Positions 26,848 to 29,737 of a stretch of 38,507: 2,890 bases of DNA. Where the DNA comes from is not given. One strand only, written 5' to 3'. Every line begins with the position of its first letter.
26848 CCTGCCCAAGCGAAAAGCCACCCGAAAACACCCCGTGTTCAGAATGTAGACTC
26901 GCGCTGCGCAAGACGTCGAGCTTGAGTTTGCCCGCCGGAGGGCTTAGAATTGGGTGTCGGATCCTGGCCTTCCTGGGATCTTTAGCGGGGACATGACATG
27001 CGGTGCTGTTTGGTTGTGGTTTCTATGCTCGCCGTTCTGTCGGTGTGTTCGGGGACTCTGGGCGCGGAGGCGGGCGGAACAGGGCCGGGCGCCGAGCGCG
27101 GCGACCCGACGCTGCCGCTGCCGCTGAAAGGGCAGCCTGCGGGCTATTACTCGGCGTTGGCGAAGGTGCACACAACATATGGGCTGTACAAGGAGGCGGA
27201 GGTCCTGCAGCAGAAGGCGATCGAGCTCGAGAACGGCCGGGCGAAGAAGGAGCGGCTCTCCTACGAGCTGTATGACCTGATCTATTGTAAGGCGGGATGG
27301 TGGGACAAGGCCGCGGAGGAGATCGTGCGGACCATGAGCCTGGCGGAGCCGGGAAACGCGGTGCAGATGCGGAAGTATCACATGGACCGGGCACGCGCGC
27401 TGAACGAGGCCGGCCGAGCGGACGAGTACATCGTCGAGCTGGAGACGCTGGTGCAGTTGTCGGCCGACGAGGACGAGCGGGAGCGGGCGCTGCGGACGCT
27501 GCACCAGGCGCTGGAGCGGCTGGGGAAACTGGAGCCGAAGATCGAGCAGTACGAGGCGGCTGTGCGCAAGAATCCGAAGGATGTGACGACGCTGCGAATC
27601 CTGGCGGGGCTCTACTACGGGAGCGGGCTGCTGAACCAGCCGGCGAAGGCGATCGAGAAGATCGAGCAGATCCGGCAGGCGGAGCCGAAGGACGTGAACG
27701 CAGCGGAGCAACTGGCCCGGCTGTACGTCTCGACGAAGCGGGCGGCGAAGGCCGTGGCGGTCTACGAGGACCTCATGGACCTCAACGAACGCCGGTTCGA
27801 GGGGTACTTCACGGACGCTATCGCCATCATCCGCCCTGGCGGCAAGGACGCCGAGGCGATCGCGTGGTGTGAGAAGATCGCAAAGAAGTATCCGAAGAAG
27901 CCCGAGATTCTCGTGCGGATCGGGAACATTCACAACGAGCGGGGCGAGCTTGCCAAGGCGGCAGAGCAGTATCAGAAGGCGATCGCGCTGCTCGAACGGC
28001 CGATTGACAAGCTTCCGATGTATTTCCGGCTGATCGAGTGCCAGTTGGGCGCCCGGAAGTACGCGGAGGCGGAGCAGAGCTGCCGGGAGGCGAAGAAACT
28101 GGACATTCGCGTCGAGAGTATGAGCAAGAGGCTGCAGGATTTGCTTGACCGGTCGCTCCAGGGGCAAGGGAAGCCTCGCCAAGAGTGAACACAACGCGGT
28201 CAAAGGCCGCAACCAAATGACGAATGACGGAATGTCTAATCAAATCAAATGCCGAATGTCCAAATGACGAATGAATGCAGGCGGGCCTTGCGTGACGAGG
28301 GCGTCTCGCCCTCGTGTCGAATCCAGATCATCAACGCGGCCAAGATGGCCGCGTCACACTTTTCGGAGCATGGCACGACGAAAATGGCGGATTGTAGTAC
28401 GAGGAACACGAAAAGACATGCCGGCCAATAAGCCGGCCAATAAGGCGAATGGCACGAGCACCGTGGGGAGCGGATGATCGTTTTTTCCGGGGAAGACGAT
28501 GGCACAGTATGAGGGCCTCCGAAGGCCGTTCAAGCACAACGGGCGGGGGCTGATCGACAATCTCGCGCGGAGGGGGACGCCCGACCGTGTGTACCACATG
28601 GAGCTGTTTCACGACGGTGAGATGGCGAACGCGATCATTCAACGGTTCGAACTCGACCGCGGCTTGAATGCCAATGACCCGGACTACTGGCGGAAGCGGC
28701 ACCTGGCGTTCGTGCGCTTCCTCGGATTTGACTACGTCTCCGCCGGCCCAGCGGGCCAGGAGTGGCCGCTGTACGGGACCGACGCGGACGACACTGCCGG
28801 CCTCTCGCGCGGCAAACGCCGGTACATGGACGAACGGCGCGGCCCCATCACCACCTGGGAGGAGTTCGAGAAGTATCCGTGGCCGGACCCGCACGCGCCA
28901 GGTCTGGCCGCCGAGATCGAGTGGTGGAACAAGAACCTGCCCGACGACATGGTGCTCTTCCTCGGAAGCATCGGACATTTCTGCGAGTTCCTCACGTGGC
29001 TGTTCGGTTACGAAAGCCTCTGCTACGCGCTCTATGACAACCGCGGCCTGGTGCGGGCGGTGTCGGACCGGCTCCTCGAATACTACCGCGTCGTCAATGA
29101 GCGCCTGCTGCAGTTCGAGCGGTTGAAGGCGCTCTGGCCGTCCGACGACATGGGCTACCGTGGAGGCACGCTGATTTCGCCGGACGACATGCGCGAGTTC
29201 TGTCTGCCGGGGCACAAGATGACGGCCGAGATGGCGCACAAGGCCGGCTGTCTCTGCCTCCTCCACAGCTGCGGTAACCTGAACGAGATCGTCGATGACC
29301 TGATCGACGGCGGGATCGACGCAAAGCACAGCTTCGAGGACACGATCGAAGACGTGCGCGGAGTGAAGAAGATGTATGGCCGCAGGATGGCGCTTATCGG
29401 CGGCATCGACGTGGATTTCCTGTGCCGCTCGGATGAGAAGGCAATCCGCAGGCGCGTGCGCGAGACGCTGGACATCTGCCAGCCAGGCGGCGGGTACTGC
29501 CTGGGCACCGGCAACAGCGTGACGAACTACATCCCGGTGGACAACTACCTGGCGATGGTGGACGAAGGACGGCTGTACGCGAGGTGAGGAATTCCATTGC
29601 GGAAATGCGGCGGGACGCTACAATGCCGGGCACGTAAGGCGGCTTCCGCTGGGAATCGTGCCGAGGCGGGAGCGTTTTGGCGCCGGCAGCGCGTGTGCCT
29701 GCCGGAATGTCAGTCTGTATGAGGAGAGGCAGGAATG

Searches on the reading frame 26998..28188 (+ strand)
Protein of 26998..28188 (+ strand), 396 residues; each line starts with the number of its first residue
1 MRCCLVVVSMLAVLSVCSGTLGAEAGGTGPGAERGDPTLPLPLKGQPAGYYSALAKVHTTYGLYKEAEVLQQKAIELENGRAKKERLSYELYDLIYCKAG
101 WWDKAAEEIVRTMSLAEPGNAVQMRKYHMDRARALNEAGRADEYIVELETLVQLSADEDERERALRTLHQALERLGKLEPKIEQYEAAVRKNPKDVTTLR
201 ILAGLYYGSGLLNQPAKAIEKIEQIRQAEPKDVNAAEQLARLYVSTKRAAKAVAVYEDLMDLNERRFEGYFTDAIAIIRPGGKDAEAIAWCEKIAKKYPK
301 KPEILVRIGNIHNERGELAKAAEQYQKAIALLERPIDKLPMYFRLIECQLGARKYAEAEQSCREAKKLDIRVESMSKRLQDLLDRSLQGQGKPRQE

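Call 96: search_protein_families(library=pfam, proteins=[window:26998-28188:+], max_evalue=0.00001)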
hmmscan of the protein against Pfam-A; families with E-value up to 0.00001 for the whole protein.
window:26998-28188:+ (396 aa): 6 families
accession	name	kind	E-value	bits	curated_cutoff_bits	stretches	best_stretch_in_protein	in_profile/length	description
PF13432.12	TPR_16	-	5e-10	40.1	32.7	0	213-258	11-56/65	Tetratricopeptide repeat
PF14559.12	TPR_19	-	1e-09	39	25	0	213-260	5-52/68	Tetratricopeptide repeat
PF13428.12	TPR_14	-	2.9e-09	37.1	23.5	0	165-203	4-42/44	Tetratricopeptide repeat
PF07719.23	TPR_2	-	5.5e-08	32.8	27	0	302-331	1-30/34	Tetratricopeptide repeat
PF13431.12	TPR_17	-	4.6e-07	30.1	24.4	0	291-321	2-32/34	Tetratricopeptide repeat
PF13424.12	TPR_12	-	3e-06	27.8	30.1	0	286-333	28-76/77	Tetratricopeptide repeat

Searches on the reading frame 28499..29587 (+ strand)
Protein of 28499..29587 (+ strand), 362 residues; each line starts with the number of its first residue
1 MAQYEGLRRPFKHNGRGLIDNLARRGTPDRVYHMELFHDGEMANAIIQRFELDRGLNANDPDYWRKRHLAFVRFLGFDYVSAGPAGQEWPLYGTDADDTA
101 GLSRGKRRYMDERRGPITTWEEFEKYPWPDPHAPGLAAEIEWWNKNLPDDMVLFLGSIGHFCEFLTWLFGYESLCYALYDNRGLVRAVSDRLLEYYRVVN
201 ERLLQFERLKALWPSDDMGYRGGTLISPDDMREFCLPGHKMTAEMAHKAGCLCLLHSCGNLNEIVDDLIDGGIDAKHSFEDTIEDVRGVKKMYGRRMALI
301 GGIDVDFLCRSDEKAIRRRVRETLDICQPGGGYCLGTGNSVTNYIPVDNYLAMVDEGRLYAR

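Call 96: search_protein_families(library=pfam, proteins=[window:28499-29587:+], max_evalue=0.00001)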
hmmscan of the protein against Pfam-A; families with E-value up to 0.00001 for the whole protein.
window:28499-29587:+ (362 aa): 1 family
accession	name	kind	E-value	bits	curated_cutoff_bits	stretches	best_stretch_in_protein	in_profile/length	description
PF01208.23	URO-D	-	5e-16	59.1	23.9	1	116-356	98-342/346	Uroporphyrinogen decarboxylase (URO-D)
